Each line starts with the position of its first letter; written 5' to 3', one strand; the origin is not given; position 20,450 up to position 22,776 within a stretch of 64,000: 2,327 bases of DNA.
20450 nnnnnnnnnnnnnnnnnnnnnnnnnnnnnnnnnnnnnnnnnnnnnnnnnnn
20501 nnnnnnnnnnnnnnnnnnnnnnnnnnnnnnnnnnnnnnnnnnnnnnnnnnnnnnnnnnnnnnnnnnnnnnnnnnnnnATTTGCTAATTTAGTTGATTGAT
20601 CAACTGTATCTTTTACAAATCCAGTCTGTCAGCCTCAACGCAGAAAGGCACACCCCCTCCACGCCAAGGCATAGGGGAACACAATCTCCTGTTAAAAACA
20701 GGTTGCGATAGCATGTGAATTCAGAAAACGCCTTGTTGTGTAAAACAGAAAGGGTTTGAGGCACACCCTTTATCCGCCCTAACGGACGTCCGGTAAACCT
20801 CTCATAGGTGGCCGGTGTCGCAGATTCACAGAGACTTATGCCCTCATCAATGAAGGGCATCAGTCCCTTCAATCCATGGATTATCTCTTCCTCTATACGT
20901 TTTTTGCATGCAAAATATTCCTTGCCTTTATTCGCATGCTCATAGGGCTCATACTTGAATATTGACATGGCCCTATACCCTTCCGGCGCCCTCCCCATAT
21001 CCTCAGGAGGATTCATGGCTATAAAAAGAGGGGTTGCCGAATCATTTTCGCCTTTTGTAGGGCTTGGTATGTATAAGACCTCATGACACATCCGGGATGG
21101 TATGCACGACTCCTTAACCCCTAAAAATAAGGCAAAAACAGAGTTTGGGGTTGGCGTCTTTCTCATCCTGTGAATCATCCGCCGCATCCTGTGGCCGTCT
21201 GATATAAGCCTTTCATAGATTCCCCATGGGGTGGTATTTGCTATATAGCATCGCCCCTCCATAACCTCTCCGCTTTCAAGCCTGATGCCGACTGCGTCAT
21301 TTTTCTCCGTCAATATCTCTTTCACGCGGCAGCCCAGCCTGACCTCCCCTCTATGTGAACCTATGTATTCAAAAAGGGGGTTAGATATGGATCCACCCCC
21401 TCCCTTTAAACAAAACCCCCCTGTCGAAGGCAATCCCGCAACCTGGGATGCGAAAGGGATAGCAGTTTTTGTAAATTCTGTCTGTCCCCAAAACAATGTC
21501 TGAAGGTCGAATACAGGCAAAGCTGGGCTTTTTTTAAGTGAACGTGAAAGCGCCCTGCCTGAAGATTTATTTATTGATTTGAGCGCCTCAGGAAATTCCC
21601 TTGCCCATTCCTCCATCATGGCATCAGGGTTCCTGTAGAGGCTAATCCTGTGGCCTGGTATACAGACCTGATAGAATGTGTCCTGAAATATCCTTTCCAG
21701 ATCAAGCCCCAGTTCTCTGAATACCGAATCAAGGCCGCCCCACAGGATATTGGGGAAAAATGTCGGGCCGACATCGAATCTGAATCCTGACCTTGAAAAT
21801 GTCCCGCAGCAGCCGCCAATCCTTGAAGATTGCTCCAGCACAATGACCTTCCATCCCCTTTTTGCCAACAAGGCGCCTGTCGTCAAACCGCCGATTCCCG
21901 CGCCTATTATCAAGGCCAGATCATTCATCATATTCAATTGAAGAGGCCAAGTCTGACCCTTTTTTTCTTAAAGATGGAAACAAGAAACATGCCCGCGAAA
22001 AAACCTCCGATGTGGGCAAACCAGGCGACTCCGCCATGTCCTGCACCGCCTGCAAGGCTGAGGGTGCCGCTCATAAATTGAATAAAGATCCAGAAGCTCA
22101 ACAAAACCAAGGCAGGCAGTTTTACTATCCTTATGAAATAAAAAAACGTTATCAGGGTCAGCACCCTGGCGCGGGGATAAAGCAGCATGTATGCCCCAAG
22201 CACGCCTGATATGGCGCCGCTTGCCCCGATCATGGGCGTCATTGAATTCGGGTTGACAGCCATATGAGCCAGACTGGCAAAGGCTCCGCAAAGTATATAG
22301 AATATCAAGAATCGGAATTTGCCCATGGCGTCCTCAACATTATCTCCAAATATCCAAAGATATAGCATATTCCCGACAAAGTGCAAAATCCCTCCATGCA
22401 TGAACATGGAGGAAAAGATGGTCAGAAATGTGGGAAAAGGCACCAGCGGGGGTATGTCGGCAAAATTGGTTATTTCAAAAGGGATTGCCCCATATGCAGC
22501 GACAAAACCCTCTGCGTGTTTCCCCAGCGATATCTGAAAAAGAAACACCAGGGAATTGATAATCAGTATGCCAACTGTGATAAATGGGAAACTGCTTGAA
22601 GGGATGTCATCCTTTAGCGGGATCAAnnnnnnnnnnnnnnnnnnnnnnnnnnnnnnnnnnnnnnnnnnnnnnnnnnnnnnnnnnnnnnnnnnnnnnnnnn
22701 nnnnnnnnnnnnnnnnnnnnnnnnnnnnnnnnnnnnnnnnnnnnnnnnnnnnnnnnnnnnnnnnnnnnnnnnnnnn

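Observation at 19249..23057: Unusual operon: HEPN-like / rhomboid protease / CrtI-family FAD oxidoreductase / sigma-54 activator, facing a membrane HEAT-repeat protein and a CPBP protease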

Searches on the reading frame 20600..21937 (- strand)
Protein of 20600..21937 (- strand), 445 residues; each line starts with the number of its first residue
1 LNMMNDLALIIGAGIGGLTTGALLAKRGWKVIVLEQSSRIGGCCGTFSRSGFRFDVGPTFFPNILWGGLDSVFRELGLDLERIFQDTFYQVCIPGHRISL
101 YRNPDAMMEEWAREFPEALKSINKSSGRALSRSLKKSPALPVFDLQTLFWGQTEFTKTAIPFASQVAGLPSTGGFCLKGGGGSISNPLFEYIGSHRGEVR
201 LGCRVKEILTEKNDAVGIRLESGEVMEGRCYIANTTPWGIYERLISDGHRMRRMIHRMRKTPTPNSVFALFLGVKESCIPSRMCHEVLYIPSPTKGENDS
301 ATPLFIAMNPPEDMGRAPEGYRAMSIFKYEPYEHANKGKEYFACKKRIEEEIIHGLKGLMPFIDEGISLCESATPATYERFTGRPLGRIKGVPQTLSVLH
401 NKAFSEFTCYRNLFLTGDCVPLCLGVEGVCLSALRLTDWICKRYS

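Call 3: search_protein_families(library=pfam, proteins=[window:20600-21937:-], max_evalue=0.01)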
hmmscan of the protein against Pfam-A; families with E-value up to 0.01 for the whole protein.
window:20600-21937:- (445 aa): 6 families
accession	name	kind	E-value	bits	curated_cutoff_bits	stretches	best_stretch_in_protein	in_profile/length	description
PF01593.30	Amino_oxidase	-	7.3e-19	68.8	19.8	2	15-129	1-114/443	Flavin containing amine oxidoreductase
PF13450.12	NAD_binding_8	-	5.6e-15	55.8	21.9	1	10-62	1-53/68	NAD(P)-binding Rossmann-like domain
PF01266.30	DAO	-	1.4e-08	35.1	27.9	1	9-50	3-42/353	FAD dependent oxidoreductase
PF00890.30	FAD_binding_2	-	2.6e-05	24.1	20.4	1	9-51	3-44/414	FAD binding domain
PF01946.23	Thi4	-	0.00016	21.4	26.2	1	8-44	20-57/235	Thi4 family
PF01494.25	FAD_binding_3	-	0.0012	18.5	22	1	9-38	5-34/349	FAD binding domain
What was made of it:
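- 20600..21937 (-): CrtI-superfamily (CrtD/CrtISO-like) FAD oxidoreductase, 445 aa, with an internal deletion of about 46 residues relative to the 491-aa orthologues. Pfam Amino_oxidase plus NAD_binding_8 (call 3).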

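Call 4: search_protein_families(library=ncbifam, proteins=[window:20600-21937:-], max_evalue=0.01)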
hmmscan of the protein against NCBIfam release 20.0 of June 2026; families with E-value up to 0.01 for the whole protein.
window:20600-21937:- (445 aa): 55 families (the best 25 are shown)
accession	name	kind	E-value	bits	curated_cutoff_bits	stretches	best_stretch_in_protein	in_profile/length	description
TIGR02733.1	desat_CrtD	equivalog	1.2e-53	182.5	549.7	2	143-440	191-488/492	C-3',4' desaturase CrtD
TIGR02730.1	carot_isom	equivalog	1.1e-43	149.8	586.9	2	129-434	175-482/493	carotenoid isomerase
TIGR02734.1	crtI_fam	subfamily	7.9e-27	94.1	238.1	2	8-115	1-110/504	phytoene desaturase family protein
NF058655.1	CrtID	equivalog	3.4e-18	65.7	640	1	9-137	2-125/478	bifunctional phytoene desaturase/3,4-desaturase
NF045637.1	carotdesatCrtDProt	equivalog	7e-17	61.1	580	2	9-83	2-74/485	1-hydroxycarotenoid 3,4-desaturase CrtD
NF042421.1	hydcarot_desat_CrtD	equivalog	1.6e-13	49.9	500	1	8-86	4-83/487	1-hydroxycarotenoid 3,4-desaturase CrtD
NF005560.0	PRK07233.1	equivalog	1.7e-11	43.6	252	1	9-54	4-49/435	hypothetical protein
TIGR03467.1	HpnE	equivalog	3.4e-11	43.1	283.05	1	9-57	2-52/430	hydroxysqualene dehydroxylase HpnE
NF005548.0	PRK07208.1-4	equivalog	2.1e-10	39.8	389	1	7-61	5-60/488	hypothetical protein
NF045689.1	BCarotKetCrtO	equivalog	8.5e-09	34.5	1000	2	8-46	6-44/563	beta-carotene ketolase CrtO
NF005545.0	PRK07208.1-1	equivalog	1.1e-08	34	451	1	8-59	10-62/504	hypothetical protein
NF005547.0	PRK07208.1-3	equivalog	7.9e-08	31.5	380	1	8-58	7-57/465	hypothetical protein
TIGR00562.1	proto_IX_ox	equivalog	1.2e-07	30.7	97.85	1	9-63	6-62/470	protoporphyrinogen oxidase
NF005546.0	PRK07208.1-2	equivalog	2.7e-07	29.6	418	1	3-59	2-59/527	hypothetical protein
NF006021.0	PRK08163.1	equivalog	2.6e-06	26.7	459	1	4-42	4-42/398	3-hydroxybenzoate 6-monooxygenase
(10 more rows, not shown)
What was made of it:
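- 20600..21937 (-): NCBIfam CrtD 182 bits against cut-off 549.7, and crtI_fam 94 against 238 (call 4).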

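Call 18: find_homologous_proteins(query=window:20600-21937:-)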
Query window:20600-21937:- (445 aa): 626 proteins with E <= 0.001 among 8000 candidates; the best 120 are listed.
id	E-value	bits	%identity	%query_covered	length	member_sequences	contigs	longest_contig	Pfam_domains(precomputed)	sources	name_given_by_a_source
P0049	0.0e+0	1040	100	100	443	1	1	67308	PF01266.31,PF01593.31,PF13450.13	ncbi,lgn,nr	ncbi:NAD(P)/FAD-dependent oxidoreductase [bacterium]|nr:NAD(P)/FAD-dependent oxidoreductase [bacteri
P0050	1.4e-172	593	54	99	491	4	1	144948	PF01266.31,PF01593.31,PF13450.13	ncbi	ncbi:MAG: phytoene desaturase family protein [bacterium]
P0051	2.3e-170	586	54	99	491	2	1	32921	PF01266.31,PF01593.31,PF13450.13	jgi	jgi:phytoene dehydrogenase-like protein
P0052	1.7e-161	556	52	99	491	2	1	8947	PF01266.31,PF01593.31,PF13450.13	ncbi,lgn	ncbi:MAG: phytoene desaturase family protein [bacterium]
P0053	5.7e-160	551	52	99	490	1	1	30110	PF01266.31,PF01593.31,PF13450.13,PF00890.31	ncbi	-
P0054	1.6e-156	540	49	99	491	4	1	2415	PF01266.31,PF01593.31,PF13450.13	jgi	jgi:phytoene dehydrogenase-like protein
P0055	8.6e-152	524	52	99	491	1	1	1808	PF01266.31,PF01593.31,PF13450.13,PF00890.31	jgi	jgi:phytoene dehydrogenase-like protein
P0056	5.0e-150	518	47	99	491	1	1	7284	PF01266.31,PF01593.31,PF13450.13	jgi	-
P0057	3.9e-144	499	47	96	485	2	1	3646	PF01266.31,PF01593.31,PF13450.13,PF00890.31,PF00070.34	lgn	-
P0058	1.1e-94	336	54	61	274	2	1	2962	-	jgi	jgi:phytoene dehydrogenase-like protein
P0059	2.0e-90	322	55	58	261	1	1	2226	-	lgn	-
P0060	3.2e-69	252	33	98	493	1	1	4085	PF01946.24,PF01266.31,PF01593.31,PF13450.13,PF00890.31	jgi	jgi:C-3',4' desaturase CrtD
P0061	4.0e-53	199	34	98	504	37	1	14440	PF01266.31,PF01593.31,PF13450.13,PF00890.31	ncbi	-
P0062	2.8e-49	186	30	100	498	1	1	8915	PF01946.24,PF01266.31,PF01593.31,PF13450.13,PF00890.31,PF01494.26,PF12831.14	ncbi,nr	ncbi:MAG: NAD(P)/FAD-dependent oxidoreductase [Nitrospinae bacterium]|nr:NAD(P)/FAD-dependent oxidor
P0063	1.2e-45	174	30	98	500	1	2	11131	PF01946.24,PF01266.31,PF01593.31,PF13450.13,PF00890.31,PF01494.26,PF12831.14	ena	-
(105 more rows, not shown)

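Call 46: search_protein_families(library=padloc, proteins=[window:20600-21937:-], max_evalue=0.01)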
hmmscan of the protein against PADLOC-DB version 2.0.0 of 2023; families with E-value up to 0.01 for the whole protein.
window:20600-21937:- (445 aa): 1 family
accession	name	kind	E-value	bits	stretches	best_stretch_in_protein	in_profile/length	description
PDLC01086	C3a186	-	1.2e-16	59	2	9-48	4-43/384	"C-3?,4? desaturase"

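Call 55: find_encoding_contigs(protein=P0061, flank=5000, max_places=1)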
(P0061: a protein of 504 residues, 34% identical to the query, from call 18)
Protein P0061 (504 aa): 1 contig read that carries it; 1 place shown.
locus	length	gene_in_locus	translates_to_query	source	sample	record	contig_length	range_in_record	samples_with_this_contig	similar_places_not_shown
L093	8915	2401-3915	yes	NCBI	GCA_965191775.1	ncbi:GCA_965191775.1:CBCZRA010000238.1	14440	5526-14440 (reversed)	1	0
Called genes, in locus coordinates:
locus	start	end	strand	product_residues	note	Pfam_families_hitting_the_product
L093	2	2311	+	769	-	?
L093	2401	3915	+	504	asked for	PF00890:FAD_binding_2 (faint), PF01266:DAO (faint), PF01593:Amino_oxidase, PF13450:NAD_binding_8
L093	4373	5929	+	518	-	PF07504:FTP, PF01447:Peptidase_M4, PF02868:Peptidase_M4_C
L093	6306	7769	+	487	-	-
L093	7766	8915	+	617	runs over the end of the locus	PF12469:Cmr2_N, PF22335:Cas10-Cmr2_palm2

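Call 56: find_encoding_contigs(protein=P0062, flank=5000, max_places=1)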
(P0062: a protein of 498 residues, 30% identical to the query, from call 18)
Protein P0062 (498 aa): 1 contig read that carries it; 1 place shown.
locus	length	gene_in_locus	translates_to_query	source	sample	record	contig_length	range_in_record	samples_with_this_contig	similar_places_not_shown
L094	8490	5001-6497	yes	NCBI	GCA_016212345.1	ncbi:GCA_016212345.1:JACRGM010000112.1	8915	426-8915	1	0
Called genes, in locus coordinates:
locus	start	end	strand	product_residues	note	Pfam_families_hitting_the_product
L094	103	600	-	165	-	-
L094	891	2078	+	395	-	PF00202:Aminotran_3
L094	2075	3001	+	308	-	PF02729:OTCace_N, PF00185:OTCace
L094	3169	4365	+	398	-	PF00764:Arginosuc_synth, PF20979:Arginosuc_syn_C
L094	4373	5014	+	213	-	PF02811:PHP (weak), PF13263:PHP_C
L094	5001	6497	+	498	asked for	PF00890:FAD_binding_2 (weak), PF01266:DAO, PF01494:FAD_binding_3 (weak), PF01593:Amino_oxidase, PF01946:Thi4 (weak), PF12831:FAD_oxidored (weak), PF13450:NAD_binding_8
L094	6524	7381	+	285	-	PF00763:THF_DHG_CYH, PF02882:THF_DHG_CYH_C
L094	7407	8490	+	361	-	PF13742:tRNA_anti_2, PF01336:tRNA_anti-codon, PF02601:Exonuc_VII_L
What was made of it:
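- FAD out-group homologues without a rhomboid neighbour: calls 55-56. FAD is limited to one subclade, and its out-group relatives have no protease neighbours (calls 55-56).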

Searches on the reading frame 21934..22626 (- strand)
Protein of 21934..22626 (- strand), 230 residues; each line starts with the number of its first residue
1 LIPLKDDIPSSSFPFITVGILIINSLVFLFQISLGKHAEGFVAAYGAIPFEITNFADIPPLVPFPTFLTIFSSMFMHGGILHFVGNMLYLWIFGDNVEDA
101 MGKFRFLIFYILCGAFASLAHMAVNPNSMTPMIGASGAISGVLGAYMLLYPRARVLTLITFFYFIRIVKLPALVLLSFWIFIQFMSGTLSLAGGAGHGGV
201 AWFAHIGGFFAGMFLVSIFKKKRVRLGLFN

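Call 3: search_protein_families(library=pfam, proteins=[window:21934-22626:-], max_evalue=0.01)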
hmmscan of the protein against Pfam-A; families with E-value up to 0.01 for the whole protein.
window:21934-22626:- (230 aa): 2 families
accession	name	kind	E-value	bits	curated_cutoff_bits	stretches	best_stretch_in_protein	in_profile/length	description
PF01694.28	Rhomboid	-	2.1e-33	115.9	22.6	1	67-219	4-140/143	Rhomboid domain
PF08551.15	DUF1751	-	0.0087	17.1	22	1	64-123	5-64/99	Eukaryotic integral membrane protein (DUF1751)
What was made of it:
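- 21934..22626 (-): Rhomboid intramembrane serine protease, 230 aa, with catalytic motifs present. Pfam PF01694 E=2e-33 (call 3).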

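Call 4: search_protein_families(library=ncbifam, proteins=[window:21934-22626:-], max_evalue=0.01)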
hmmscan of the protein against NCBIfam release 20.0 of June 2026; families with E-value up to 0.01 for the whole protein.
window:21934-22626:- (230 aa): 3 families
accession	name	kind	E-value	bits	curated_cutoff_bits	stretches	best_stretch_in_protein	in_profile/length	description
TIGR03902.1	rhom_GG_sort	equivalog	1e-07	32.1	84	1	70-216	19-153/154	rhombosortase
NF008155.0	PRK10907.1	equivalog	0.00048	19.5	335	1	16-144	96-209/276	rhomboid family intramembrane serine protease GlpG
TIGR04239.1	rhombo_GlpG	equivalog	0.0053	16.5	250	0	68-215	136-264/271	rhomboid family intramembrane serine protease GlpG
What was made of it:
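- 21934..22626 (-): It falls below the rhombosortase and GlpG cut-offs (call 4).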

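Call 46: search_protein_families(library=padloc, proteins=[window:21934-22626:-], max_evalue=0.01)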
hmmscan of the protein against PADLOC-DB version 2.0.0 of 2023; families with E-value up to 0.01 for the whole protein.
window:21934-22626:- (230 aa): 0 families
